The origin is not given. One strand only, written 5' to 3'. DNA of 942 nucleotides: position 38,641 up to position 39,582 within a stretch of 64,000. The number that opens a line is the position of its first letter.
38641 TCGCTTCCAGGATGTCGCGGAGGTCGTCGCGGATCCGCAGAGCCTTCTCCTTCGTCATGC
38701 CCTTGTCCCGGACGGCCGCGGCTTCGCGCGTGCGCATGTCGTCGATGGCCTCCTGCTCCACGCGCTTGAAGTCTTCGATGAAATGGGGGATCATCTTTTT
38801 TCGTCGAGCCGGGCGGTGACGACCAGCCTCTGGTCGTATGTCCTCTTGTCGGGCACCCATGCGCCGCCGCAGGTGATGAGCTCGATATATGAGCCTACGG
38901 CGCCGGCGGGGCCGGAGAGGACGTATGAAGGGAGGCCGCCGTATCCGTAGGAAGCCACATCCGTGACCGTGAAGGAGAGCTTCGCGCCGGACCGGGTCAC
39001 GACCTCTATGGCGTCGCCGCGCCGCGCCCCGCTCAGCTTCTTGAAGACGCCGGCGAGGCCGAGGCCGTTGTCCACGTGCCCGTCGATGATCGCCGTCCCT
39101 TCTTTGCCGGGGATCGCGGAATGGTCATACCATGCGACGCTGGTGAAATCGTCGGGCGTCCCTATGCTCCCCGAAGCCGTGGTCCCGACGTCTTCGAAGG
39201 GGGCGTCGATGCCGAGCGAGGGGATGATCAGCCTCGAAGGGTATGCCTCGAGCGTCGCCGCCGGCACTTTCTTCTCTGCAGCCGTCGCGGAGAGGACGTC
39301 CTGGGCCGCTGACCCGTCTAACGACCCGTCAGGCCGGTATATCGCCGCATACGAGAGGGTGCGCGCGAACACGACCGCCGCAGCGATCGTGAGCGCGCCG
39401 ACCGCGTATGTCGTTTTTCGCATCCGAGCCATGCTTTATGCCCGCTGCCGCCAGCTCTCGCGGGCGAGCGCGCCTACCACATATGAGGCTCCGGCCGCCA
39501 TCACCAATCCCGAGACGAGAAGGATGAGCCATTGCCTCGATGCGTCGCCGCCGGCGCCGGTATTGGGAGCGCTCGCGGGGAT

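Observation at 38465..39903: Sortase cassette with a small secreted protein carrying a non-canonical sorting-signal-like C-terminus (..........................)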

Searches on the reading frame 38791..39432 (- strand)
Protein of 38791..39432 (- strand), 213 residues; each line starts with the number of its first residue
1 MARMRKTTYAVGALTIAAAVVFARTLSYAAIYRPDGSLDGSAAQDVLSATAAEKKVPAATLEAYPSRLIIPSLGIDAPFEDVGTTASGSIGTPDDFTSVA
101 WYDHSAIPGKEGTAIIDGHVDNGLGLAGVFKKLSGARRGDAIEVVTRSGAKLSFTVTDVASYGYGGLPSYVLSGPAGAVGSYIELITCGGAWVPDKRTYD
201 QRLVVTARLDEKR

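Call 3: search_protein_families(library=pfam, proteins=[window:38791-39432:-], max_evalue=0.1)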
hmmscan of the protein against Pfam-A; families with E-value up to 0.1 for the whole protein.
window:38791-39432:- (213 aa): 2 families
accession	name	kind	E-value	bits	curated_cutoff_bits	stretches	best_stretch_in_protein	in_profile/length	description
PF04203.18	Sortase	-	2.6e-15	56.7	26.6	1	69-209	2-124/125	Sortase domain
PF13190.11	PDGLE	-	0.00096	19.4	27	1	14-92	6-86/102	PDGLE domain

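Call 4: search_protein_families(library=ncbifam, proteins=[window:38791-39432:-], max_evalue=0.1)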
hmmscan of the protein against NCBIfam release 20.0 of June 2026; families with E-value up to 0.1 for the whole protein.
window:38791-39432:- (213 aa): 5 families
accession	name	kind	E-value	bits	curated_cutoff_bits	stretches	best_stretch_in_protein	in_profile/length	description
NF033748.1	class_F_sortase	subfamily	9.6e-32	109.8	166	1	60-209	6-154/155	class F sortase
NF033747.1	class_E_sortase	subfamily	6.8e-05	22.8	160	1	50-211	55-207/211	class E sortase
TIGR03784.1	marine_sortase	equivalog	0.009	15.6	158.25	1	99-158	78-131/174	class GN sortase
NF033746.1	class_D_sortase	subfamily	0.062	13.1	165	1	98-156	36-87/135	class D sortase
NF058671.1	sortase_SrtD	exception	0.077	12.7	140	0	98-149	90-135/187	class D sortase, LPxTATN-specific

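Call 9: find_homologous_proteins(query=window:38791-39432:-)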
Query window:38791-39432:- (213 aa): 334 proteins with E <= 0.001 among 1999 candidates; the best 120 are listed.
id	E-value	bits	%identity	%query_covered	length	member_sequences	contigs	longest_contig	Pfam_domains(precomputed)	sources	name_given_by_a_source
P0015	6.8e-130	449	100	99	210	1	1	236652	PF04203.19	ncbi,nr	ncbi:MAG: class F sortase [Patescibacteria group bacterium]|nr:class F sortase [Patescibacteria grou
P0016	5.9e-90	319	74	94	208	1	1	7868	PF04203.19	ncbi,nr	ncbi:MAG: class F sortase [Patescibacteria group bacterium]|nr:class F sortase [Patescibacteria grou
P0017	2.2e-66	242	54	99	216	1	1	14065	PF04203.19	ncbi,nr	ncbi:MAG: class F sortase [Patescibacteria group bacterium]|nr:class F sortase [Patescibacteria grou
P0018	8.6e-52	194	47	95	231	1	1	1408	PF04203.19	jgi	jgi:sortase (surface protein transpeptidase)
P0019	1.5e-50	190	50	91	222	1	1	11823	PF04203.19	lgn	-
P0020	1.2e-48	184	42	98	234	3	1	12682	PF04203.19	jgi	jgi:sortase (surface protein transpeptidase)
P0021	1.6e-48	183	53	79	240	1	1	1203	PF04203.19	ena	-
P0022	6.2e-48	181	48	95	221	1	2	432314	PF04203.19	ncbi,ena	-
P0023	1.4e-47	180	41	97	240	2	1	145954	PF04203.19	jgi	jgi:sortase (surface protein transpeptidase)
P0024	2.3e-47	179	46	98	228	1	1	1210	PF04203.19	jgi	jgi:LPXTG-site transpeptidase (sortase) family protein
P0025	4.9e-46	175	49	92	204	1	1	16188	PF04203.19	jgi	jgi:LPXTG-site transpeptidase (sortase) family protein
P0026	8.2e-46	174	51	79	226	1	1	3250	PF04203.19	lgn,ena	-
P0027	8.9e-46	174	43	96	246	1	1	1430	PF04203.19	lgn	-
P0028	1.1e-45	174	41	98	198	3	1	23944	PF04203.19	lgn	-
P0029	2.1e-45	173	53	77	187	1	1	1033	PF04203.19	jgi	jgi:LPXTG-site transpeptidase (sortase) family protein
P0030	2.2e-45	173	46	96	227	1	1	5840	PF04203.19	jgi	jgi:sortase (surface protein transpeptidase)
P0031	5.0e-45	172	45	98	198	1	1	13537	PF04203.19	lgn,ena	-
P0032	6.2e-45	172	48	98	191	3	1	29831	PF04203.19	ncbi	-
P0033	7.0e-45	171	44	97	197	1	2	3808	PF04203.19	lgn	-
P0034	7.1e-45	171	45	98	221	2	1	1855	PF04203.19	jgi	-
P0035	7.8e-45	171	44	95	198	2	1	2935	PF04203.19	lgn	-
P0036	1.2e-44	171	56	70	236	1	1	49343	PF04203.19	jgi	jgi:sortase (surface protein transpeptidase)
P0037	1.5e-44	170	45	90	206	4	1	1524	PF04203.19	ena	-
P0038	1.5e-44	170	40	97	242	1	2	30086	PF04203.19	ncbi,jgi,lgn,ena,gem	jgi:sortase (surface protein transpeptidase)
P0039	1.7e-44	170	45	97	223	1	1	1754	PF04203.19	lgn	-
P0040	2.3e-44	170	44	94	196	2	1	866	PF04203.19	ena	-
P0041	3.6e-44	169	46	97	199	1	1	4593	PF04203.19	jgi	jgi:LPXTG-site transpeptidase (sortase) family protein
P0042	4.4e-44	169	47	98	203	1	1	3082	PF04203.19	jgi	jgi:hypothetical protein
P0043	4.7e-44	169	49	89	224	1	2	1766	PF04203.19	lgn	-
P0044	4.9e-44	169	44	92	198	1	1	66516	PF04203.19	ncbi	-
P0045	5.9e-44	168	46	96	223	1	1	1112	PF04203.19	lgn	-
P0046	6.5e-44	168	45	98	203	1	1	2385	PF04203.19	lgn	-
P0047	1.2e-43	167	55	68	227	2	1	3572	PF04203.19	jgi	-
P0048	1.4e-43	167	47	93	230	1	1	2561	PF04203.19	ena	-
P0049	1.4e-43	167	45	92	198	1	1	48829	PF04203.19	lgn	-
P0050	1.9e-43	167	45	96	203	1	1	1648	PF04203.19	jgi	jgi:LPXTG-site transpeptidase (sortase) family protein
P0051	3.4e-43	166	51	72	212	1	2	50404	PF04203.19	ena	-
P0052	3.6e-43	166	45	93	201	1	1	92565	PF04203.19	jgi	jgi:sortase A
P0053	4.0e-43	166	42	94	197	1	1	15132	PF04203.19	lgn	-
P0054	4.5e-43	165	44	90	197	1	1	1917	PF04203.19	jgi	jgi:sortase A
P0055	5.9e-43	165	46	97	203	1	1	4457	PF04203.19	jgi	jgi:sortase A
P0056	7.7e-43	165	44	97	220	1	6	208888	PF04203.19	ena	-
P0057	1.1e-42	164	43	97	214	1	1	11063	PF04203.19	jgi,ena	jgi:LPXTG-site transpeptidase (sortase) family protein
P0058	1.3e-42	164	44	97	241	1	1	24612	PF04203.19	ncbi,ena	-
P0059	1.4e-42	164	44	94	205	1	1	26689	PF04203.19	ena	-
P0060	1.7e-42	164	48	98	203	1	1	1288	PF04203.19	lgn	-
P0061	1.7e-42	164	42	97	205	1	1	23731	PF04203.19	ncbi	-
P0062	1.8e-42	163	42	93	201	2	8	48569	PF04203.19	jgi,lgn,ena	-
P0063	2.1e-42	163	44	97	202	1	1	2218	PF04203.19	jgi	jgi:sortase A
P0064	2.4e-42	163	43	94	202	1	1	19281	PF04203.19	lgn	-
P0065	2.4e-42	163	45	94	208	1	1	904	PF04203.19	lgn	-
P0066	2.5e-42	163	43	97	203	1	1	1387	PF04203.19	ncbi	-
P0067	2.6e-42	163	42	98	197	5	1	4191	PF04203.19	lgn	-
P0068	2.9e-42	163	43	94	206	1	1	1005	PF04203.19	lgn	-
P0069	3.0e-42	163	46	95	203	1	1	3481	PF04203.19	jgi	jgi:sortase (surface protein transpeptidase)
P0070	3.2e-42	163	42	97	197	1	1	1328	PF04203.19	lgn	-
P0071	3.7e-42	162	45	97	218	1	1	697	PF04203.19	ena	-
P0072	4.8e-42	162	42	100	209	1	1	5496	PF04203.19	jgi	jgi:sortase (surface protein transpeptidase)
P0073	5.0e-42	162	44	97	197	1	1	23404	PF04203.19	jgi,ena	jgi:sortase A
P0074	5.4e-42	162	45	89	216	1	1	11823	PF04203.19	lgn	-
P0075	6.1e-42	162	45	93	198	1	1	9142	PF04203.19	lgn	-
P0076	6.5e-42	162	41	97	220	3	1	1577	PF04203.19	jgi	-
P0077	7.2e-42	162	48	90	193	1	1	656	PF04203.19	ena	-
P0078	8.7e-42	161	47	92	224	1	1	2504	PF04203.19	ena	-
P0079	9.5e-42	161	43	95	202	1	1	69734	PF04203.19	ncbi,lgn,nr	ncbi:MAG: peptidase sortase [Candidatus Kaiserbacteria bacterium]|nr:peptidase sortase [Candidatus K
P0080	1.1e-41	161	42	97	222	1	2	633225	PF04203.19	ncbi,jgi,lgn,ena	jgi:sortase (surface protein transpeptidase)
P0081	1.2e-41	161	42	97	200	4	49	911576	PF04203.19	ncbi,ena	-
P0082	1.4e-41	161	53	69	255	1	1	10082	PF04203.19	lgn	-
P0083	1.5e-41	160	41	96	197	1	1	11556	PF04203.19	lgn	-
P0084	1.5e-41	160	48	92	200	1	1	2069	PF04203.19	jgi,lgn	-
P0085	1.6e-41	160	43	96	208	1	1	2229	PF04203.19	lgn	-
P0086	1.6e-41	160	44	97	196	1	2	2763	PF04203.19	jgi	jgi:LPXTG-site transpeptidase (sortase) family protein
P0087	1.8e-41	160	46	92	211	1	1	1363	PF04203.19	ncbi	-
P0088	2.1e-41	160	43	98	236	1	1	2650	PF04203.19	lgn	-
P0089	2.2e-41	160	47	77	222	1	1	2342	PF04203.19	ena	-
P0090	2.3e-41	160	47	93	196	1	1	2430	PF04203.19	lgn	-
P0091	2.3e-41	160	44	93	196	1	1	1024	PF04203.19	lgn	-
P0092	3.3e-41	159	45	98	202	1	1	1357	PF04203.19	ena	-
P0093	3.6e-41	159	45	97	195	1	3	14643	PF04203.19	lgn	-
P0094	4.1e-41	159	44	95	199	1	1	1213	PF04203.19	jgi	-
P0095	5.2e-41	159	44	98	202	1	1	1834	PF04203.19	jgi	jgi:sortase (surface protein transpeptidase)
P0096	7.8e-41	158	41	98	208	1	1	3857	PF04203.19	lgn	-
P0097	7.9e-41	158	45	98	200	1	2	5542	PF04203.19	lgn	-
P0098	8.2e-41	158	45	88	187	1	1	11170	PF04203.19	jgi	jgi:LPXTG-site transpeptidase (sortase) family protein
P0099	9.5e-41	158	43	96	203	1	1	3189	PF04203.19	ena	-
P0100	9.8e-41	158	40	97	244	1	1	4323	PF04203.19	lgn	-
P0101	1.1e-40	158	42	98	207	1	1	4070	PF04203.19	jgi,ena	-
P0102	1.2e-40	158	42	96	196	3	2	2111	PF04203.19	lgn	-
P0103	1.3e-40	157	44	89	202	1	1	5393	PF04203.19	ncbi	-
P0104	1.3e-40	157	45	98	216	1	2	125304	PF04203.19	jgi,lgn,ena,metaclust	metaclust:\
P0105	1.3e-40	157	44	97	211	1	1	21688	PF04203.19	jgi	jgi:sortase A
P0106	1.7e-40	157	44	95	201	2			PF04203.19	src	-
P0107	1.8e-40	157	43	96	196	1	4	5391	PF04203.19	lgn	-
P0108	1.9e-40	157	44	92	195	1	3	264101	PF04203.19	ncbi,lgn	-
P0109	1.9e-40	157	42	96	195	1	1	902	PF04203.19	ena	-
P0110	1.9e-40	157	42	98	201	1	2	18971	PF04203.19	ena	-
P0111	2.0e-40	157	42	92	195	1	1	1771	PF04203.19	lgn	-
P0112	2.4e-40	157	43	95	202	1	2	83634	PF04203.19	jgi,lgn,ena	-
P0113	2.4e-40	157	42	96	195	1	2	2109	PF04203.19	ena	-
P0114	2.5e-40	156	43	97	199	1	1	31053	PF04203.19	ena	-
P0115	2.8e-40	156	42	96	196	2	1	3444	PF04203.19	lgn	-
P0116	3.0e-40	156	44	93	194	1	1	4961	PF04203.19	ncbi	-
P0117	3.2e-40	156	40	95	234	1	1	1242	PF04203.19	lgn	-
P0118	3.4e-40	156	46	93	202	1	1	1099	PF04203.19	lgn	-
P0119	3.5e-40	156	42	97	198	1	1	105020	PF04203.19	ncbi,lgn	-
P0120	3.6e-40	156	43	98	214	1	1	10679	PF04203.19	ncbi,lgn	-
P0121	3.8e-40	156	42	97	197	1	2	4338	PF04203.19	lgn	-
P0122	4.6e-40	156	45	97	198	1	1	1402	PF04203.19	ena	-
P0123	5.2e-40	155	43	92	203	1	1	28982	PF04203.19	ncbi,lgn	-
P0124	5.6e-40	155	46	92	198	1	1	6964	PF04203.19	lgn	-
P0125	6.1e-40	155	42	92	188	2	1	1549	PF04203.19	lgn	-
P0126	6.5e-40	155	42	98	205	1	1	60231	PF04203.19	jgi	jgi:LPXTG-site transpeptidase (sortase) family protein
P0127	6.7e-40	155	44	92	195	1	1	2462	PF04203.19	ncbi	-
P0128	7.8e-40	155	38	98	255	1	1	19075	PF04203.19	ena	-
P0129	7.9e-40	155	43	88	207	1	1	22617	PF04203.19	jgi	-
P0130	8.0e-40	155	41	97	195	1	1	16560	PF04203.19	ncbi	-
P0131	8.7e-40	155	42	98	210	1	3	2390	PF04203.19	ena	-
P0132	9.1e-40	155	46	92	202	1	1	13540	PF04203.19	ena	-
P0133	1.4e-39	154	47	93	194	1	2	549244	PF04203.19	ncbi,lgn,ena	-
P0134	1.6e-39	154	40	96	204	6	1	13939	PF04203.19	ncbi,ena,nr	ncbi:MAG: peptidase C60 sortase A and B [Parcubacteria group bacterium Athens0416_74]|nr:MAG: peptid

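Call 16: search_solved_structures(query=window:38791-39432:-, max_evalue=0.01, show_alignments=2)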
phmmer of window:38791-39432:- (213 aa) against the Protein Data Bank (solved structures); distinct sequences matched with E-value up to 0.01: 0.

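Call 21: find_related_loci(query=A2, collection=genome_contigs, flank=10000)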
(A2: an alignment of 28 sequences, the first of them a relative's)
Query A2 (210 aa) in genome_contigs; peptide patterns used: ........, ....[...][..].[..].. (x = any residue, [..] = any of these).
167 stretches matched a pattern; 149 encode a relative of the query (tblastn E <= 1e-3); the best 80 are kept; 80 distinct loci.
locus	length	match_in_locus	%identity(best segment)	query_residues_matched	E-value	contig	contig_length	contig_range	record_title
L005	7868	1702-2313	74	7-206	1e-95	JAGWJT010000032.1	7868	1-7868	MAG: Patescibacteria group bacterium isolate REEB144 contig-150_12616, whole genome shotgun sequence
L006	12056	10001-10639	54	1-207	2e-72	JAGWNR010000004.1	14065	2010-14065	MAG: Patescibacteria group bacterium isolate REEB237 contig-150_6695, whole genome shotgun sequence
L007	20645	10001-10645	48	6-208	1e-55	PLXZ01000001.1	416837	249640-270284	MAG: Candidatus Taylorbacteria bacterium isolate palsa_1337 73.20120700_P3D.324_contig_6219, whole genome shotgun sequen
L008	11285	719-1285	48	2-209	9e-53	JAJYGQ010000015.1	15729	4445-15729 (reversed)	MAG: bacterium isolate DBS1-3.bin146 NODE_7000_length_15729_cov_1.81393, whole genome shotgun sequence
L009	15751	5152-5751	44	1-206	3e-51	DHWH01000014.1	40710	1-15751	MAG TPA_asm: Patescibacteria group bacterium UBA5187 UBA5187_contig_1170, whole genome shotgun sequence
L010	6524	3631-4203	48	2-202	1e-50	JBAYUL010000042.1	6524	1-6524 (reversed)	MAG: Candidatus Paceibacterota bacterium isolate SO_2016_LW3_34 scaffold18871_LW162_2016, whole genome shotgun sequence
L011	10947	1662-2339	40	2-206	1e-49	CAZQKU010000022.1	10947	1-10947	MAG TPA_asm: uncultured Candidatus Saccharibacteria bacterium isolate binchicken_co3_590 genome assembly, contig: NODE_1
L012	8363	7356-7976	43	12-208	2e-48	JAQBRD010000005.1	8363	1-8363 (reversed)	MAG: Candidatus Taylorbacteria bacterium isolate RYN_390 scaffold_1964151, whole genome shotgun sequence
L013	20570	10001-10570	49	10-206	5e-48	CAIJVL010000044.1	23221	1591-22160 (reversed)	Candidatus Adlerbacteria bacterium isolate T7-022_bin-222 genome assembly, contig: bin-222:44/69, whole genome shotgun s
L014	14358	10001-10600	42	1-206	4e-48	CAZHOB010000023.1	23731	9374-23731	MAG TPA_asm: uncultured Candidatus Saccharibacteria bacterium isolate SRP193066_co2_91 genome assembly, contig: NODE_111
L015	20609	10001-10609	46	6-208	9e-48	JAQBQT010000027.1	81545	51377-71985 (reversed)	MAG: Candidatus Parcubacteria bacterium isolate RYN_380 scaffold_187612, whole genome shotgun sequence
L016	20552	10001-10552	47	6-204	2e-47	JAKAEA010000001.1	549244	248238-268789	MAG: bacterium isolate WY1.bin115 NODE_3_length_549244_cov_3.694808, whole genome shotgun sequence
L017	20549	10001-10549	45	6-204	1e-46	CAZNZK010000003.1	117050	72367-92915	MAG TPA_asm: uncultured Candidatus Saccharibacteria bacterium isolate binchicken_co241_141 genome assembly, contig: NODE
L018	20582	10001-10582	47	11-208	9e-47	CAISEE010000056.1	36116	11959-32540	Candidatus Adlerbacteria bacterium isolate C24_bin-2304 genome assembly, contig: bin-2304:56/56, whole genome shotgun se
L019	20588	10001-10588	42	1-206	1e-46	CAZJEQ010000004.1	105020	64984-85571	MAG TPA_asm: uncultured Candidatus Saccharibacteria bacterium isolate SRP292972_co3_22 genome assembly, contig: NODE_233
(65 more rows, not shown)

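Call 31: search_solved_structures(query=A2, max_evalue=1, show_alignments=2)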
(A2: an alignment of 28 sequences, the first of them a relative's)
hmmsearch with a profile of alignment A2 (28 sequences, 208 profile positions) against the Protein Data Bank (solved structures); distinct sequences matched with E-value up to 1: 19.
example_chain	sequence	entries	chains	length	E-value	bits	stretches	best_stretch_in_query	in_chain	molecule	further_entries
8t28_A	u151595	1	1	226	1.5e-06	31.1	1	108-187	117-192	Class C sortase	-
4d70_A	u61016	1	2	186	4e-05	26.5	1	97-186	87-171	SORTASE FAMILY PROTEIN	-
24rr_A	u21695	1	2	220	5e-05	26.1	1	108-192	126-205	Ebp pilus assembly class C sortase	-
5k9a_A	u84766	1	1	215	0.00014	24.7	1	108-192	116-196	Putative fimbrial associated sortase-like protein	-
6bwe_A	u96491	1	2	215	0.00014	24.7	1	108-192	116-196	Putative fimbrial associated sortase-like protein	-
2xwg_A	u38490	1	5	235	0.00025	23.9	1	107-192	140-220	SORTASE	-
7s54_A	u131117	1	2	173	0.0021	20.8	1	128-207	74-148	Class A sortase, sortase A chimera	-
4g1j_A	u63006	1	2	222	0.018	17.8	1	106-192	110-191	Sortase family protein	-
3rbi_A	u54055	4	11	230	0.019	17.7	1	106-192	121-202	Sortase family protein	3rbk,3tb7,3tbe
4g1h_A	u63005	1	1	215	0.026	17.3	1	121-192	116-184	Sortase family protein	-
2w1j_A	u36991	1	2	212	0.027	17.3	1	106-191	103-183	PUTATIVE SORTASE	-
2wts_A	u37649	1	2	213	0.038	16.8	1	106-191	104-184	PUTATIVE SORTASE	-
5hu4_A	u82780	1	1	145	0.078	15.7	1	129-186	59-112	Cysteine protease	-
5utt_A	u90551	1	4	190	0.12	15.1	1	99-206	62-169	Sortase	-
5go6_A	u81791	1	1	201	0.16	14.7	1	101-207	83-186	Putative secreted protein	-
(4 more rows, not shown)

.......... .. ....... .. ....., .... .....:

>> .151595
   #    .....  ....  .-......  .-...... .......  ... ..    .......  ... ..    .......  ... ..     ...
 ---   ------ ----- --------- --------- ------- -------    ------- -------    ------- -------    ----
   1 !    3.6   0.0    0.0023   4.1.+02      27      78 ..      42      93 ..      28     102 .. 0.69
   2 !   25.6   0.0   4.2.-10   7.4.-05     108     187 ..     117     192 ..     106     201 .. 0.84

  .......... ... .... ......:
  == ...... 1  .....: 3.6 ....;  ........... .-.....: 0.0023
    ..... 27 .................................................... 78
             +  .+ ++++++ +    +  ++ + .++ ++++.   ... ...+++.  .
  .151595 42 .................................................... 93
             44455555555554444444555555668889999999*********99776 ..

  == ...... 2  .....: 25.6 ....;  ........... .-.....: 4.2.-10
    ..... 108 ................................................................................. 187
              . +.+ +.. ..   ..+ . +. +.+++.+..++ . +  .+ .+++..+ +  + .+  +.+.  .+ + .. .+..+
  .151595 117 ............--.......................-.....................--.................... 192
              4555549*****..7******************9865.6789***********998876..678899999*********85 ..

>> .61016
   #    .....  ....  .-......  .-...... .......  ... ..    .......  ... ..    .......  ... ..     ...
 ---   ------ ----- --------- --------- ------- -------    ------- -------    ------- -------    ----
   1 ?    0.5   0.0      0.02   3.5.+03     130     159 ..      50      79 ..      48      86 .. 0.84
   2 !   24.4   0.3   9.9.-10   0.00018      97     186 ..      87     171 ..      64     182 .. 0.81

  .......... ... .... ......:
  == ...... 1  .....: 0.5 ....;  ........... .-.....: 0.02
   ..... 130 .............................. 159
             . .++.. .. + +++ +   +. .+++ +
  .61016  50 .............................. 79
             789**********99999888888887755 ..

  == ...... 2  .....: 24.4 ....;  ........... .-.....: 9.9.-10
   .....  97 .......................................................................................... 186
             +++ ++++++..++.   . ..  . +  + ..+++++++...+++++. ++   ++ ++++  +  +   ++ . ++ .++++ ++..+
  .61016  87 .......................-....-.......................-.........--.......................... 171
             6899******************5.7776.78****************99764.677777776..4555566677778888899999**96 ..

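Call 52: predict_structure(alignment_id=A2)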
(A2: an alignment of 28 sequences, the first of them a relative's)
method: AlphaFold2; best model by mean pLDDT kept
length: 210 residues; sequences in the alignment: 28
mean_pLDDT: 86.3   pTM: 0.75
mean pLDDT of the five models: 86.3, 85.0, 83.8, 82.5, 79.6
residues with pLDDT >= 90: 121; 70-90: 62; 50-70: 17; < 50: 10
segments of 3 or more residues with pLDDT < 50: 37-45
pLDDT, mean of each block of 10 residues (from residue 1): 84 96 76 53 51 87 98 93 76 90 94 87 87 98 98 97 86 88 94 92 90
secondary structure, 60 per line:
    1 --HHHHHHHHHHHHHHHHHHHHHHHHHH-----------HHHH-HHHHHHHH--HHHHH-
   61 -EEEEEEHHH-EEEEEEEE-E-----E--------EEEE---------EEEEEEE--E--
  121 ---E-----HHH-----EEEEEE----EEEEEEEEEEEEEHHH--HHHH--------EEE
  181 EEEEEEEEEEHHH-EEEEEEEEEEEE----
elements in order: H3-28 H40-43 H45-52 H55-59 E62-67 E72-79 E96-99 E109-115 E138-143 E148-160 H166-169 E178-190 E195-206

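Call 56: fold_search(model_id=the predicted structure, library=pdb)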
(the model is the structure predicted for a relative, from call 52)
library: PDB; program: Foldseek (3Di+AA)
matches with E <= 10: 365; with E <= 0.001: 126
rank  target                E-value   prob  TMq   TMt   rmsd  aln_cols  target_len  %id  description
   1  6bwe_B                6.6e-10  1.00  0.56  0.63  14.2       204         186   19  Sortase A from Corynebacterium diphtheriae, lid mutant (released 2017-12-27)
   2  2xwg_E                8.3e-10  1.00  0.52  0.61   4.9       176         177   23  Crystal structure of sortase C-1 from Actinomyces oris (formerly Actinomyces naeslundii) (released 2011-02-23)
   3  2xwg_C                9.3e-10  1.00  0.55  0.65   7.2       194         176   21  Crystal structure of sortase C-1 from Actinomyces oris (formerly Actinomyces naeslundii) (released 2011-02-23)
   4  2xwg_B                1.0e-09  1.00  0.55  0.62   4.0       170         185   22  Crystal structure of sortase C-1 from Actinomyces oris (formerly Actinomyces naeslundii) (released 2011-02-23)
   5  5k9a                  1.5e-09  1.00  0.55  0.53   3.4       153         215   22  Sortase A from Corynebacterium diphtheriae (released 2016-06-15)
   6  8t28                  1.8e-09  1.00  0.50  0.56   3.7       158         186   20  The crystal structure of SrtC2 sortase from Actinomyces oris (released 2024-04-17)
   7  2xwg_D                2.1e-09  1.00  0.55  0.62   3.4       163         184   22  Crystal structure of sortase C-1 from Actinomyces oris (formerly Actinomyces naeslundii) (released 2011-02-23)
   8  3tbe_D                3.9e-09  1.00  0.52  0.56   2.8       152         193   21  The crystal structure of the complex of Streptococcus agalactiae sortase C1 and MTSET (released 2011-10-26)
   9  3rbj_B                4.1e-09  1.00  0.51  0.56   4.1       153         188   19  Crystal Structure of the lid-mutant of Streptococcus agalactiae Sortase C1 (released 2011-09-07)
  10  6bwe_A                4.3e-09  1.00  0.55  0.60  12.2       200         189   20  Sortase A from Corynebacterium diphtheriae, lid mutant (released 2017-12-27)
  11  2xwg_A                4.6e-09  1.00  0.53  0.61   3.3       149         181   23  Crystal structure of sortase C-1 from Actinomyces oris (formerly Actinomyces naeslundii) (released 2011-02-23)
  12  3tbe_F                6.9e-09  1.00  0.54  0.60   3.2       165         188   20  The crystal structure of the complex of Streptococcus agalactiae sortase C1 and MTSET (released 2011-10-26)
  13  4d7w                  7.3e-09  1.00  0.52  0.57   3.1       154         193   21  Crystal structure of sortase C1 (SrtC1) from Streptococcus agalactiae (released 2015-08-19)
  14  3tbe_A                7.3e-09  1.00  0.53  0.57   6.6       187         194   20  The crystal structure of the complex of Streptococcus agalactiae sortase C1 and MTSET (released 2011-10-26)
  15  6ixz_B                7.7e-09  1.00  0.50  0.59   2.8       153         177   18  X-ray structure of sortase C from Clostridium perfringens SM101 (released 2019-08-14)
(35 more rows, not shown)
